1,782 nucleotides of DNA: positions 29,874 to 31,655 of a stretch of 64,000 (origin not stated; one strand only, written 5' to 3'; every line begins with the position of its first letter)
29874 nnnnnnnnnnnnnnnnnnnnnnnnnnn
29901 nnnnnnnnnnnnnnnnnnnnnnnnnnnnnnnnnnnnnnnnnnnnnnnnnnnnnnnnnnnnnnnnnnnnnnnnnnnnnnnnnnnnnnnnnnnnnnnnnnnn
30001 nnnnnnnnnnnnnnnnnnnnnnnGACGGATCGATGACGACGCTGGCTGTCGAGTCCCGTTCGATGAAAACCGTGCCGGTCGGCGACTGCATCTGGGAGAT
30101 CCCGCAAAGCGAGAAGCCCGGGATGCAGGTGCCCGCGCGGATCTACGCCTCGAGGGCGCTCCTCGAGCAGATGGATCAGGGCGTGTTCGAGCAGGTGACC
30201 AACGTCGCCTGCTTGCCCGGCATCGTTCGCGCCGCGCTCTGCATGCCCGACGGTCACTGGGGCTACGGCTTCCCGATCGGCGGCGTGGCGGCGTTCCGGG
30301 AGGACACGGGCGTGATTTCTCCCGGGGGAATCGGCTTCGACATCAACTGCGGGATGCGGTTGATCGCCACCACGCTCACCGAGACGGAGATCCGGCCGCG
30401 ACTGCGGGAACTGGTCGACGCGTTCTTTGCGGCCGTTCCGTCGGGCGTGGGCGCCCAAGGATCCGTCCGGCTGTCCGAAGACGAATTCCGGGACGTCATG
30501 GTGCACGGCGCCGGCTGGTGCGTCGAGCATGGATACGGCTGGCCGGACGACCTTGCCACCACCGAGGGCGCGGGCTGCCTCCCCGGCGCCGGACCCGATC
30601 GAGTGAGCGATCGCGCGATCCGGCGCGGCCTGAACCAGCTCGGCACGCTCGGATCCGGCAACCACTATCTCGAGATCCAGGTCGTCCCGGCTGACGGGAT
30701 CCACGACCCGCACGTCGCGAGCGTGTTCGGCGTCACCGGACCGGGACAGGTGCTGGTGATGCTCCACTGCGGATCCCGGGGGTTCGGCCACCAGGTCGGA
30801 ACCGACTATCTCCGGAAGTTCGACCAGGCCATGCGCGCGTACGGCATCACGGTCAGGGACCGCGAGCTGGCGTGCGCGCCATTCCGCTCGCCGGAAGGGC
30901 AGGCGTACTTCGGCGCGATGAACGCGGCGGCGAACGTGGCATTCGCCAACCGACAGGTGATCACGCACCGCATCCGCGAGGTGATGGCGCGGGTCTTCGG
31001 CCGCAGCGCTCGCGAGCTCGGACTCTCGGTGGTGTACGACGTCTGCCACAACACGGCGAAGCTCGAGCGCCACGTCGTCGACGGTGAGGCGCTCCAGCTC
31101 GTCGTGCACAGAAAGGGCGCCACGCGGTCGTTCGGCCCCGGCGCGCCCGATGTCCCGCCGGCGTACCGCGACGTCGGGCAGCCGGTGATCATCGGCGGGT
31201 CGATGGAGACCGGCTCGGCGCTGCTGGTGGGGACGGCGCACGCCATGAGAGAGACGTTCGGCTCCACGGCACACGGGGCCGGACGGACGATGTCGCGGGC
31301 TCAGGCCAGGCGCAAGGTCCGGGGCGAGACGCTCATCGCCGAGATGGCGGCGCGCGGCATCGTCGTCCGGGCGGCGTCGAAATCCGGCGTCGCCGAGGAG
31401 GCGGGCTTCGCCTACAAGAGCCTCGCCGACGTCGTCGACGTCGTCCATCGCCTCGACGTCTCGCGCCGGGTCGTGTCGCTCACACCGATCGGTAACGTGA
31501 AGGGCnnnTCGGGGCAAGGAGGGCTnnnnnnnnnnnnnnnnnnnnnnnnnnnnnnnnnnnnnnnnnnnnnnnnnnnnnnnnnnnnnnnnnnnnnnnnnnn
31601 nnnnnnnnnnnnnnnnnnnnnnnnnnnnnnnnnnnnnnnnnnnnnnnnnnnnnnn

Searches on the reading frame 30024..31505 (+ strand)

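Call 84: search_protein_families(library=pfam, proteins=[window:30024-31505:+], max_evalue=0.00001)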
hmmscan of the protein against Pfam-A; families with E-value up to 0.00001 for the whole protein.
window:30024-31505:+ (494 aa): 1 family
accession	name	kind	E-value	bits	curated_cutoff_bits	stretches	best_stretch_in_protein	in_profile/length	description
PF01139.22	RtcB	-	9.4e-166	552.7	27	1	57-494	1-426/426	tRNA-splicing ligase RtcB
